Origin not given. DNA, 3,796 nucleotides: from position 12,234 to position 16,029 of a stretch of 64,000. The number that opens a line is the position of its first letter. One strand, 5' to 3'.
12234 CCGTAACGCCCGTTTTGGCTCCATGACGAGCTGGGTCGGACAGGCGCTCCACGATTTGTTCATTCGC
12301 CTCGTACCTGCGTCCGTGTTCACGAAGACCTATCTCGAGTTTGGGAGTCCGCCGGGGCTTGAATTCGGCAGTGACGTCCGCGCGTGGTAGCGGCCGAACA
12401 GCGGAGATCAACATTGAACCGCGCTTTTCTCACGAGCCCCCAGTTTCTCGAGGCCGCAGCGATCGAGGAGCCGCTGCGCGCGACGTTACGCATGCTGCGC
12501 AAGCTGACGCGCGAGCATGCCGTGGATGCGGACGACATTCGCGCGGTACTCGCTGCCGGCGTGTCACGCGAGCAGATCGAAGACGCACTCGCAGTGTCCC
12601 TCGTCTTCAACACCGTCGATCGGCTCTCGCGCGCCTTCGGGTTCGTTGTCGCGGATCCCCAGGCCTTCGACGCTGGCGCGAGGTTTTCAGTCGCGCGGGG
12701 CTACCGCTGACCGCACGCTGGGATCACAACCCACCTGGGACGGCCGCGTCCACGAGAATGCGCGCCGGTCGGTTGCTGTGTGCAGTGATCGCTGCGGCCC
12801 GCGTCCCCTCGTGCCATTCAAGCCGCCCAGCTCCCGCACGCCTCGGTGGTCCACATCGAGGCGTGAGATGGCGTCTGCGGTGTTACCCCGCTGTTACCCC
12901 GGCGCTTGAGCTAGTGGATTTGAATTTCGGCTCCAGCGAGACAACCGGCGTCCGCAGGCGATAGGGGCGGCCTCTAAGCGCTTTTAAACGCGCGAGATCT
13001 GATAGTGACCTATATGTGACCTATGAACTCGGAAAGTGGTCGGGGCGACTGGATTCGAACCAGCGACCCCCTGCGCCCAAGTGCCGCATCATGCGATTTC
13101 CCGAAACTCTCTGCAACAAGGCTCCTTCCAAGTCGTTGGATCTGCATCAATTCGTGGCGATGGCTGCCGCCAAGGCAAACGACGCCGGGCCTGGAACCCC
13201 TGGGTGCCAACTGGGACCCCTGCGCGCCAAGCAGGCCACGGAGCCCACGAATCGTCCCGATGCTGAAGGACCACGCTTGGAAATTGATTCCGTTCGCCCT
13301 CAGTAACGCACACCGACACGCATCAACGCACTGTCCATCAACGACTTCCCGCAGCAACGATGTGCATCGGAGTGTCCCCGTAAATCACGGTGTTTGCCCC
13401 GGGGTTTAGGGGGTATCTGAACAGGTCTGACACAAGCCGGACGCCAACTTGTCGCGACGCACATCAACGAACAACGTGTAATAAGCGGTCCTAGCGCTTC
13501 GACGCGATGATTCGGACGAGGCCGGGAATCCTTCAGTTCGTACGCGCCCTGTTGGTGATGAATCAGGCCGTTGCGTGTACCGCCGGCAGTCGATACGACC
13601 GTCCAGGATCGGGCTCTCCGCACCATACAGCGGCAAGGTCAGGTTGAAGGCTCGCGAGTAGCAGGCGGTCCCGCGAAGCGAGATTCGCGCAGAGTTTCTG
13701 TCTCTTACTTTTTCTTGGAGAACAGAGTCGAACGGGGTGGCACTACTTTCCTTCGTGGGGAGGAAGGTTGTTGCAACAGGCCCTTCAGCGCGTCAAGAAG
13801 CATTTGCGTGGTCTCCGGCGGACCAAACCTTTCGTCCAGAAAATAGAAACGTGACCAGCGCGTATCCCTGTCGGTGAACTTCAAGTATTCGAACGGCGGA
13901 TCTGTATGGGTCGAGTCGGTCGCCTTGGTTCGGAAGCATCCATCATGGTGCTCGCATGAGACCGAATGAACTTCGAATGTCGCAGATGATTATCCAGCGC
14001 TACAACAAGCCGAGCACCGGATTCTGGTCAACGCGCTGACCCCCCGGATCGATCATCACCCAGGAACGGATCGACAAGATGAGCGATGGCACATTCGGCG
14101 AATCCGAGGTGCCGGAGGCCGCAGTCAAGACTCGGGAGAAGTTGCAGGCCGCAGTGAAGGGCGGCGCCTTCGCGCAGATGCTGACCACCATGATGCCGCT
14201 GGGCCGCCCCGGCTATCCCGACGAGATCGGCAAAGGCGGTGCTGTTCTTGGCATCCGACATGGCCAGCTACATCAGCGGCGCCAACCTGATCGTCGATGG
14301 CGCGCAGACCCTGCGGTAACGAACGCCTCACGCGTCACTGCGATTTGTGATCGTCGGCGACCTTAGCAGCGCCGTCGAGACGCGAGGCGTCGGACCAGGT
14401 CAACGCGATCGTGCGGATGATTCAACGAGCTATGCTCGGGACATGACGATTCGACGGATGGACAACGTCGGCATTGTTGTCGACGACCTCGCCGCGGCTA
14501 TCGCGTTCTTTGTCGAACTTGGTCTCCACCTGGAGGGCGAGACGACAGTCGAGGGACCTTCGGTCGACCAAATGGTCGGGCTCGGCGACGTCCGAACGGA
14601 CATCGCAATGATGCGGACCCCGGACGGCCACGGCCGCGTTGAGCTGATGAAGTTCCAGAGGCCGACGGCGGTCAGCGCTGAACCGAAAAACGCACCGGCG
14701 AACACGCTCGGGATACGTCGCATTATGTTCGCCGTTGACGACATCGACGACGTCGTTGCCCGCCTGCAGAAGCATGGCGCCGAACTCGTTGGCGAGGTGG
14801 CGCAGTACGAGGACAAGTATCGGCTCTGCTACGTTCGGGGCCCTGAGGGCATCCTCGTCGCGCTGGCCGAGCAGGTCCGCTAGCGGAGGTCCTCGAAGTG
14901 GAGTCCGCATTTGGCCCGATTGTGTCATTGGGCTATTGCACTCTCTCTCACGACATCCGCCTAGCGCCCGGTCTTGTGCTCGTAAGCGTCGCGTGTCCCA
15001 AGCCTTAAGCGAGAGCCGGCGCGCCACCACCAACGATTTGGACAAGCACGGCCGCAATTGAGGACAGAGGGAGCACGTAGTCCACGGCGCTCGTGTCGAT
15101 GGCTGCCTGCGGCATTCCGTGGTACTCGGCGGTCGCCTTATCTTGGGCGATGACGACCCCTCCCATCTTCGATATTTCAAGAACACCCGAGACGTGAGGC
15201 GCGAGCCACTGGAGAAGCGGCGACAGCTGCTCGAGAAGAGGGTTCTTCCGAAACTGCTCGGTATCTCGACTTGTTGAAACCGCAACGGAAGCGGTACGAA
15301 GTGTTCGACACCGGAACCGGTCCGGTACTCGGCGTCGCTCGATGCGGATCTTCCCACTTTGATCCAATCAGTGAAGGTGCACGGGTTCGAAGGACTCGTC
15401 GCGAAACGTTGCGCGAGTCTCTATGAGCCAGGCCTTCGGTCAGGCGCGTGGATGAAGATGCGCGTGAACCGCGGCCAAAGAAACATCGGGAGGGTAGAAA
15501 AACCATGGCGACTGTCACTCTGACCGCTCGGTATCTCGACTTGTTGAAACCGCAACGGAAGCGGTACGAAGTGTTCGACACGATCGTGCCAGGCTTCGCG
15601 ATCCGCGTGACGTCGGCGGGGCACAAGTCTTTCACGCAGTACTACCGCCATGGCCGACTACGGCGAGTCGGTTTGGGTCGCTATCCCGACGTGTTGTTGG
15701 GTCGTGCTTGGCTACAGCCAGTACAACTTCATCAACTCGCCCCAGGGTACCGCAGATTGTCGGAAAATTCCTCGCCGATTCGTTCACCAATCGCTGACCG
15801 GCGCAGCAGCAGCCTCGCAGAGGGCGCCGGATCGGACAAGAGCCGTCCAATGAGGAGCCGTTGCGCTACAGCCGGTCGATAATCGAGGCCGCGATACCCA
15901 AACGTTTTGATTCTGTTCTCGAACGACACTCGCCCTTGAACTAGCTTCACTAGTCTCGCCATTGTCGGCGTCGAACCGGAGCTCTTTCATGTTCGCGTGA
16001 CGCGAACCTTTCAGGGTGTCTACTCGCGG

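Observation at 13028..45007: Inverted pair of about 112-nt tRNA-Pro-like 3' fragments bracketing about 32 kb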

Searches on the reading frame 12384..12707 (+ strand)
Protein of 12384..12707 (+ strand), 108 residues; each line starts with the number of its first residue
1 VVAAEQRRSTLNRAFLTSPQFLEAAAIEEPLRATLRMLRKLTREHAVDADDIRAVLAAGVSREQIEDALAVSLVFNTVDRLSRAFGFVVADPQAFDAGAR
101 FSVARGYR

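Call 14: search_protein_families(library=pfam, proteins=[window:12384-12707:+], max_evalue=0.01)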
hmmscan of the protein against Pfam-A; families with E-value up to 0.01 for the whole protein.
window:12384-12707:+ (108 aa): 1 family
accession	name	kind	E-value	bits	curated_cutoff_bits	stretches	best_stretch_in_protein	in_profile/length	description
PF02627.25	CMD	-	0.0015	19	23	1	52-88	46-82/84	Carboxymuconolactone decarboxylase family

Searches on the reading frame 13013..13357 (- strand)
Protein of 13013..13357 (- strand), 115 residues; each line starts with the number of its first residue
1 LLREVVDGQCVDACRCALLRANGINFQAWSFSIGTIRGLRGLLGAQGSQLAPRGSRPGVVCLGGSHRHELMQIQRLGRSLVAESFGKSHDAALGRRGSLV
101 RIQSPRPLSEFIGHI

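Call 14: search_protein_families(library=pfam, proteins=[window:13013-13357:-], max_evalue=0.01)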
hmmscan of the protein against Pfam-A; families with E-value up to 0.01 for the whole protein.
window:13013-13357:- (115 aa): 0 families
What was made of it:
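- Tried and rejected: The ORF 13010-13357 (minus) that runs through copy 1 has no family hit and is treated as spurious (call 14).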

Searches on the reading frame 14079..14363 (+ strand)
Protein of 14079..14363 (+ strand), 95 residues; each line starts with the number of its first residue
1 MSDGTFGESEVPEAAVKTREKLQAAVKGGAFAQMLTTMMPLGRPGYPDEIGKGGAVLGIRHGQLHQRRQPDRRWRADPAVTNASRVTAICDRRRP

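Call 14: search_protein_families(library=pfam, proteins=[window:14079-14363:+], max_evalue=0.01)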
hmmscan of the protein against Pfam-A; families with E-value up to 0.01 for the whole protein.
window:14079-14363:+ (95 aa): 0 families

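Call 59: search_protein_families(library=phrogs, proteins=[window:14079-14363:+], max_evalue=0.001)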
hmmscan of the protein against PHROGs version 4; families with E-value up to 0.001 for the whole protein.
window:14079-14363:+ (95 aa): 0 families

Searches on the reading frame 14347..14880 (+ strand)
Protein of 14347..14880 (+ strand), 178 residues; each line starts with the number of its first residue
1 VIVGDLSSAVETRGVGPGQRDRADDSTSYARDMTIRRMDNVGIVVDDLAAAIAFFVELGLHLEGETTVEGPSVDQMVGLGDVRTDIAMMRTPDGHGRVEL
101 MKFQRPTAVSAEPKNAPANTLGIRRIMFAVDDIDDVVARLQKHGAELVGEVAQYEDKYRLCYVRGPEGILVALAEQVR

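Call 14: search_protein_families(library=pfam, proteins=[window:14347-14880:+], max_evalue=0.01)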
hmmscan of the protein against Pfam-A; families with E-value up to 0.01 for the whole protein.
window:14347-14880:+ (178 aa): 6 families
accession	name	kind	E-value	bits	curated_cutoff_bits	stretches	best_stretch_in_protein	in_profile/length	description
PF00903.31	Glyoxalase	-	2.4e-13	51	20.6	1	38-172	2-120/121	Glyoxalase/Bleomycin resistance protein/Dioxygenase superfamily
PF13669.12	Glyoxalase_4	-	9.7e-13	48.8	27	1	41-162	3-109/109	Glyoxalase/Bleomycin resistance protein/Dioxygenase superfamily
PF18029.7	Glyoxalase_6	-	0.00027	22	23.6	1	47-169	8-101/106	Glyoxalase-like domain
PF13468.12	Glyoxalase_3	-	0.00055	20.5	25.1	1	39-146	2-101/176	Glyoxalase-like domain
PF22677.2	Ble-like_N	-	0.0016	18.6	24.5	1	40-62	4-27/41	Bleomycin resistance protein-like N-terminal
PF24439.1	DUF7558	-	0.0035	18.1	27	1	30-66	46-81/107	Family of unknown function (DUF7558)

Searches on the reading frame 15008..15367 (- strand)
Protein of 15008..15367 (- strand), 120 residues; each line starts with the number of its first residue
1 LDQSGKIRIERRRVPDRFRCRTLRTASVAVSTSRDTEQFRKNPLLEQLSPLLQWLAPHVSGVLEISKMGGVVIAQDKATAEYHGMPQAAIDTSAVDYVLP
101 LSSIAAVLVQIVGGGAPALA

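Call 14: search_protein_families(library=pfam, proteins=[window:15008-15367:-], max_evalue=0.01)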
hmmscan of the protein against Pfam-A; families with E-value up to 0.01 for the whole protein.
window:15008-15367:- (120 aa): 1 family
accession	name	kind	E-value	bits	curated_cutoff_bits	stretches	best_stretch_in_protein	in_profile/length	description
PF01339.22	CheB_methylest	-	1.4e-12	48.1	24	1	60-107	126-173/174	CheB methylesterase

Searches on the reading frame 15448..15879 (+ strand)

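Call 14: search_protein_families(library=pfam, proteins=[window:15448-15879:+], max_evalue=0.01)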
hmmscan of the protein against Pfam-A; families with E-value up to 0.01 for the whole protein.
window:15448-15879:+ (144 aa): 1 family
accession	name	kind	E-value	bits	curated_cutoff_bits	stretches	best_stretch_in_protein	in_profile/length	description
PF13356.12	Arm-DNA-bind_3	-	1.3e-06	28.9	27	1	25-87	1-59/83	Arm DNA-binding domain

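Call 59: search_protein_families(library=phrogs, proteins=[window:15448-15879:+], max_evalue=0.001)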
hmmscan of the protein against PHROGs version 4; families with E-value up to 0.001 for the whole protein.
window:15448-15879:+ (144 aa): 1 family
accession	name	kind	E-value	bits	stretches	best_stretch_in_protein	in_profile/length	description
phrog_3423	-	unknown function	4.8e-09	37.4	1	20-87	3-69/157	-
